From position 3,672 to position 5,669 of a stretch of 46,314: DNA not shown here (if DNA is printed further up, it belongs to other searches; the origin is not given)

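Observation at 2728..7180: ECF sigma / duplicated-ZAS anti-sigma / bactofilin-like membrane protein / Toastrack-like protein / small TM protein: candidate undescribed envelope-stress module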

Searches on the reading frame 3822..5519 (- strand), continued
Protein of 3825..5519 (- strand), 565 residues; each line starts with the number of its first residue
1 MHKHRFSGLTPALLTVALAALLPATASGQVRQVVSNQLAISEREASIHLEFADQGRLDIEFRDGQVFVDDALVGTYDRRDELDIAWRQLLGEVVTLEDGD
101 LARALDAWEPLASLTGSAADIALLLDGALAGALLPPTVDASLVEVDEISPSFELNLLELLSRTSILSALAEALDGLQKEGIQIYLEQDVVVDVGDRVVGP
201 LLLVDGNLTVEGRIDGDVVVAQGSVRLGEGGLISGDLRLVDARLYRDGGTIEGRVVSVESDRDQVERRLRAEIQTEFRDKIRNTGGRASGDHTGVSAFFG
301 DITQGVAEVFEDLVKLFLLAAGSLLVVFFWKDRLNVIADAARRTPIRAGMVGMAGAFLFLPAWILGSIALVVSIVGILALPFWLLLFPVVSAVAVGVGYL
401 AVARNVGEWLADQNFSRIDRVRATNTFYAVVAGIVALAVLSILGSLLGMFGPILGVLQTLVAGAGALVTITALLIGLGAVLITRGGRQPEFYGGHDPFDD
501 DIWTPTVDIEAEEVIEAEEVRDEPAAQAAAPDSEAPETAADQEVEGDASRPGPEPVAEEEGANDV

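Call 49: search_solved_structures(query=A4, max_evalue=10, show_alignments=2)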
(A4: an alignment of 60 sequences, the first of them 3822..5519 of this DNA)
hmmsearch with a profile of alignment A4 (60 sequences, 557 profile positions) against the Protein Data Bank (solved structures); distinct sequences matched with E-value up to 10: 14.
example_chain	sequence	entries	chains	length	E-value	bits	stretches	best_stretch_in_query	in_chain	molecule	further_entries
6ria_A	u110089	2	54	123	0.21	13.3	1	206-256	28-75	bactofilin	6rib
2n3d_A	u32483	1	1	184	0.22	13.2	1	206-258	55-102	Bactofilin A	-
3hsq_A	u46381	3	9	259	0.53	11.9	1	204-268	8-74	Acyl-[acyl-carrier-protein]--UDP-N-acetylglucosamine O-acyltransferase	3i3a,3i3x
7zvw_C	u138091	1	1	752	1.1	10.9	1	479-547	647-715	Enhancer of polycomb-like protein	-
6nv1_A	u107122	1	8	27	1.4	10.5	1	374-391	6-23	Matrix protein 2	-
5wkq_A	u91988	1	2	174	2.8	9.6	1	98-209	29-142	Invasin IpaB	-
2kwx_A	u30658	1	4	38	3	9.5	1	374-391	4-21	Matrix protein 2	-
6oug_A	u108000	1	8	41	3.5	9.2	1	374-391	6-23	Matrix protein 2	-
3u0c_A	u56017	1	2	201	3.7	9.2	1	98-209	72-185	Invasin ipaB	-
2kad_A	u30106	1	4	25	4.1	9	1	375-391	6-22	Transmembrane peptide of Matrix protein 2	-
3jcu_J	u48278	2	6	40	4.2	9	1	366-384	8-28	Photosystem II reaction center protein J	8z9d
2muw_A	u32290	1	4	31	5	8.7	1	375-391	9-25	Matrix protein 2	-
9i4t_J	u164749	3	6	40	5.1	8.7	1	366-384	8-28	Photosystem II reaction center protein J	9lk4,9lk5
1mp6_A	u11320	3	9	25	6.9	8.3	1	375-391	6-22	Matrix protein M2 | M2 protein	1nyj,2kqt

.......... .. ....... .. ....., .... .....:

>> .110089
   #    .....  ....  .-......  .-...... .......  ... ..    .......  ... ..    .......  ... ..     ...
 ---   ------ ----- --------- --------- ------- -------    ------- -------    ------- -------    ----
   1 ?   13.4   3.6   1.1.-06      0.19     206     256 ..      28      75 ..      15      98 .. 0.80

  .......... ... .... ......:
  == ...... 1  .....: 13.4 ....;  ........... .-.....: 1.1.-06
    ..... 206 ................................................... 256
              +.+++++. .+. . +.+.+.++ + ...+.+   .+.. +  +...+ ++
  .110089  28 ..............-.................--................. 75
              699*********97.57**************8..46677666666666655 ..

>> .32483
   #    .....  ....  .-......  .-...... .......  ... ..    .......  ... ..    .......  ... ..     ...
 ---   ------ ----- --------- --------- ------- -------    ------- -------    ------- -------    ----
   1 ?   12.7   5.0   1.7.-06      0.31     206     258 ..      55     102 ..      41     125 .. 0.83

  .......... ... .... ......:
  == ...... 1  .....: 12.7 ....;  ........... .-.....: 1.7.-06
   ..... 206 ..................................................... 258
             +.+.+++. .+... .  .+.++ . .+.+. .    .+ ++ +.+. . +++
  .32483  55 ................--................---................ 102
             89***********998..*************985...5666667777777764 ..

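Call 52: find_encoding_contigs(protein=P0113, flank=6000, max_places=2)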
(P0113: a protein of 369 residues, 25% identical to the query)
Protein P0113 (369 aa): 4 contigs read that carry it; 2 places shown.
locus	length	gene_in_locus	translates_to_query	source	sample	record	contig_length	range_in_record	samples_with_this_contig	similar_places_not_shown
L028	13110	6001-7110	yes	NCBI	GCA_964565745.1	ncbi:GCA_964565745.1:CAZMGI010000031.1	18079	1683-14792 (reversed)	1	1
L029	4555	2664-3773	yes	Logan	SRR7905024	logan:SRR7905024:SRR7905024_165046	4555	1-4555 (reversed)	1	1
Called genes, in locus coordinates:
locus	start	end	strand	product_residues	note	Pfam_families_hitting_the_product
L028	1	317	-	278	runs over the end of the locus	PF01555:N6_N4_Mtase, PF01170:UPF0020 (weak)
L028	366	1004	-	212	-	-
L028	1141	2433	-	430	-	PF00709:Adenylsucc_synt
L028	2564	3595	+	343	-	PF01073:3Beta_HSD, PF01370:Epimerase, PF02719:Polysacc_synt_2, PF04321:RmlD_sub_bind, PF16363:GDP_Man_Dehyd, PF07993:NAD_binding_4 (weak)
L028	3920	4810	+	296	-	PF02588:YitT_membrane, PF10035:DUF2179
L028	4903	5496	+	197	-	PF07638:Sigma70_ECF, PF04542:Sigma70_r2, PF08281:Sigma70_r4_2, PF04545:Sigma70_r4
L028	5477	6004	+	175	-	-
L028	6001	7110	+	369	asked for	-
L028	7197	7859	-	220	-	PF07947:YhhN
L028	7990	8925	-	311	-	PF03193:RsgA_GTPase (faint), PF13401:AAA_22 (faint), PF00009:GTP_EFTU (faint), PF00350:Dynamin_N (faint), PF01926:MMR_HSR1, PF02421:FeoB_N, PF04548:AIG1 (weak), PF07650:KH_2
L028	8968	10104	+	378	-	PF00108:Thiolase_N, PF00109:ketoacyl-synt (weak), PF02803:Thiolase_C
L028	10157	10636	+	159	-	PF01288:HPPK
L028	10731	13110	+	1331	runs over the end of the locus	PF08308:PEGA (faint), PF13620:CarboxypepD_reg, PF13715:CarbopepD_reg_2, PF13620:CarboxypepD_reg (weak), PF22544:HYDIN_VesB_CFA65-like_Ig (faint)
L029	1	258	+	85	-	?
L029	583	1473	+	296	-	PF02588:YitT_membrane, PF10035:DUF2179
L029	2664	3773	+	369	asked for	-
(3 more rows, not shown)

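Call 53: find_encoding_contigs(protein=P0106, flank=6000, max_places=2)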
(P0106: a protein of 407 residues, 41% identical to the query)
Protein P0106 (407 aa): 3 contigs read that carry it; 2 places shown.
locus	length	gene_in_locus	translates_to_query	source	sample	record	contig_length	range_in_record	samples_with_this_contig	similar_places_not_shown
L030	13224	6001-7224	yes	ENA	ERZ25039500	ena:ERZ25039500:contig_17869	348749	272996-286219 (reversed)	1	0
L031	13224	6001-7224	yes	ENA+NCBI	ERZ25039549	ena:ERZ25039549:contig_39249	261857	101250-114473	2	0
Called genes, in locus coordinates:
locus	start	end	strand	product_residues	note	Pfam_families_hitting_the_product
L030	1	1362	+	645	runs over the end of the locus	PF02922:CBM_48, PF00128:Alpha-amylase, PF02806:Alpha-amylase_C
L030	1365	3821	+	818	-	PF03065:Glyco_hydro_57, PF12055:DUF3536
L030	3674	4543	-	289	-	PF01209:Ubie_methyltran, PF08241:Methyltransf_11, PF13649:Methyltransf_25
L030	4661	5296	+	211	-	PF04542:Sigma70_r2, PF08281:Sigma70_r4_2, PF04545:Sigma70_r4, PF22233:PhyR_sigma-like (weak)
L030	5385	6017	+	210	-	-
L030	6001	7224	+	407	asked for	-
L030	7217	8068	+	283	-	PF17115:Toast_rack_N (faint)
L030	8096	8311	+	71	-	-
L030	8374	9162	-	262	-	PF01887:SAM_HAT_N, PF20257:SAM_HAT_C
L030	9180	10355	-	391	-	PF01883:FeS_assembly_P, PF10609:ParA, PF13614:AAA_31, PF01656:CbiA, PF02374:ArsA_ATPase (weak)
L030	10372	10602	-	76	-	PF01106:NifU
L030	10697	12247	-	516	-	PF00171:Aldedh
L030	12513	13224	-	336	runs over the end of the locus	PF13434:Lys_Orn_oxgnase (faint), PF00890:FAD_binding_2 (faint), PF01134:GIDA (faint), PF07992:Pyr_redox_2, PF12831:FAD_oxidored (faint), PF13738:Pyr_redox_3, PF00070:Pyr_redox (weak)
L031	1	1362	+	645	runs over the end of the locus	PF02922:CBM_48, PF00128:Alpha-amylase, PF02806:Alpha-amylase_C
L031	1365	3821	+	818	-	PF03065:Glyco_hydro_57, PF12055:DUF3536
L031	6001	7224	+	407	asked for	-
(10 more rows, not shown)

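Call 64: search_protein_families(library=pfam, max_evalue=0.01, proteins=[L030:5385-6017:+, L030:7217-8068:+, L028:5477-6004:+])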
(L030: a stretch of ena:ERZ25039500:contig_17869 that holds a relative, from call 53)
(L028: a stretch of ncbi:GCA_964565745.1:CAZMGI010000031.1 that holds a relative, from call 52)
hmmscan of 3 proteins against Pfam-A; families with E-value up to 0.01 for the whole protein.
L030:5385-6017:+ (210 aa): 1 family
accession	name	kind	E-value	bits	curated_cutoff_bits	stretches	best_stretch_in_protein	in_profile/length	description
PF13490.11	zf-HC2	-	0.0002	21.8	22.2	1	7-36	6-35/35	Putative zinc-finger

L030:7217-8068:+ (283 aa): 2 families
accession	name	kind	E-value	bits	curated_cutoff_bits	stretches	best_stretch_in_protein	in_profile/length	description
PF17115.11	Toast_rack_N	-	8.4e-07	29.6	22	1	38-121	4-92/92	N-terminal domain of toast_rack, DUF2154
PF09922.15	LiaF-like_C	-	4.6e-05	23.7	29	1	181-272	16-114/114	Cell wall-active antibiotics response LiaF, C-terminal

L028:5477-6004:+ (175 aa): 1 family
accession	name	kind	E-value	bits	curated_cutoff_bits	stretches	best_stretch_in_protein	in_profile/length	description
PF13490.11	zf-HC2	-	0.00031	21.2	22.2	1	10-35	10-35/35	Putative zinc-finger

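Call 77: search_protein_representatives(alignment_id=A4)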
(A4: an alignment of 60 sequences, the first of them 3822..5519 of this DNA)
Query: 60 sequences, 557 profile positions. Proteins with E-value up to 0.001 (for the whole library): 5037; up to 1e-10: 1505; up to 1e-30: 336. The best 150 are listed.
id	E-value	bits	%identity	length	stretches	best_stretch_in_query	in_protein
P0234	2.9e-211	719.3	-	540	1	1-533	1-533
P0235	3.0e-206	702.7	-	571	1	1-545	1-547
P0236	7.7e-205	698.1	-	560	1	2-547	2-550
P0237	4.9e-203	692.1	-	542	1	1-533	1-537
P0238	1.1e-199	681.1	-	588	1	9-499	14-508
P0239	1.5e-199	680.6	-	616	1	10-544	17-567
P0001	5.5e-199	678.8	-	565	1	1-548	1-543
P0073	1.2e-198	677.7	-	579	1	8-551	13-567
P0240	7.6e-196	668.4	-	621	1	11-542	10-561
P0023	2.2e-194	663.5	-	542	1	1-529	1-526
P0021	7.5e-194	661.8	-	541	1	11-542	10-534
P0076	1.7e-193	660.7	-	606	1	1-544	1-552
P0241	5.2e-186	635.9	-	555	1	1-548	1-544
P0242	4.8e-185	632.7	-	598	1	10-544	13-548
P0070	3.0e-184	630.1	-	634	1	11-518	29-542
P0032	5.0e-168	576.5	-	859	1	4-522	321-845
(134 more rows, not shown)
